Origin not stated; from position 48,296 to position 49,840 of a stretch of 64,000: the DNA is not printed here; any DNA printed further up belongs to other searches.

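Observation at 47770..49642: AbiEi/COG5340-like gene translationally coupled to the SMC-like ATPase, abutting a low-GC membrane-anchored orphan: possible three- or four-gene defence-like operon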

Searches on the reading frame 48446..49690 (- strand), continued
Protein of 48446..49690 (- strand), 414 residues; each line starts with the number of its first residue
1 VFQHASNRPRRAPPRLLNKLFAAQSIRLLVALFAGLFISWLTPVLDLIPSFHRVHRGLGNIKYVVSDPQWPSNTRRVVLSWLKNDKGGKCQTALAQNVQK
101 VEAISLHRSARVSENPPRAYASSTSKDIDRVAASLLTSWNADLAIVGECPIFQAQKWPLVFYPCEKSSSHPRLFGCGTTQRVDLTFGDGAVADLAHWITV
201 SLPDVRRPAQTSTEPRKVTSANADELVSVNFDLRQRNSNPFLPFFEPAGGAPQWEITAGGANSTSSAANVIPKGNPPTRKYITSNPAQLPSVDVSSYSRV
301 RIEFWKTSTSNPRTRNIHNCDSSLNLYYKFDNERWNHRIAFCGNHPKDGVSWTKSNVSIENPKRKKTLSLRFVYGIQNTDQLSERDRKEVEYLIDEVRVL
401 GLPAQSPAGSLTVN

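Call 81: fold_search(model_id=the predicted structure, library=viral)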
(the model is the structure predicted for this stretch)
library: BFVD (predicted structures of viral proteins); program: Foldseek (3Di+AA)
matches with E <= 10: 1747; with E <= 0.001: 309
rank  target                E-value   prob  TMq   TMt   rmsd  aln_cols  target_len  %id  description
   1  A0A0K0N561            2.5e-07  1.00  0.26  0.18  33.2       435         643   11  Minor tail protein [Tsukamurella phage TIN2]
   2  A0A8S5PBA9            3.4e-07  1.00  0.28  0.21  26.7       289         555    9  S-layer associated multidomain endoglucanase 16 carbohydrate binding module-2.9A [Siphoviridae sp. ctYtb10]
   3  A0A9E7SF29            4.5e-07  1.00  0.30  0.15  34.8       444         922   10  (no name in the UniProt tables at hand)
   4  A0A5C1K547            6.5e-07  1.00  0.28  0.25  22.2       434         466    8  (no name in the UniProt tables at hand)
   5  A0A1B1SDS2            1.1e-06  1.00  0.29  0.13  15.6       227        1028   12  (no name in the UniProt tables at hand)
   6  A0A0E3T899            2.0e-06  1.00  0.27  0.20  12.4       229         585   15  Galactose binding protein [Gordonia phage Gsput1]
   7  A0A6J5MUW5            2.7e-06  1.00  0.22  0.09  19.8       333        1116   10  Uncharacterized protein [uncultured Caudovirales phage]
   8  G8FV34                2.8e-06  1.00  0.23  0.15  27.2       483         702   11  Minor tail protein [Pediococcus phage cIP1]
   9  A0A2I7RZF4            3.0e-06  1.00  0.26  0.13   4.5       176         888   13  Uncharacterized protein [Vibrio phage 1.261.O._10N.286.51.A7]
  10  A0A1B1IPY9            3.0e-06  1.00  0.29  0.43   8.8       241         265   10  (no name in the UniProt tables at hand)
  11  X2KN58                3.1e-06  1.00  0.28  0.22  17.4       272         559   10  Minor tail protein [Mycobacterium phage Hawkeye]
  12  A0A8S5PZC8            3.3e-06  1.00  0.24  0.11  24.0       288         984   12  Tail protein [Siphoviridae sp. ctMOb8]
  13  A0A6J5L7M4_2          3.7e-06  1.00  0.29  0.12  18.6       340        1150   15  Tip attachment protein J [uncultured Caudovirales phage]
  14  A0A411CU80            4.1e-06  1.00  0.29  0.16  11.8       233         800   14  Minor tail protein [Gordonia phage IDyn]
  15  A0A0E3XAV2            4.1e-06  1.00  0.28  0.20  17.6       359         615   10  Minor tail protein [Gordonia phage Gmala1]
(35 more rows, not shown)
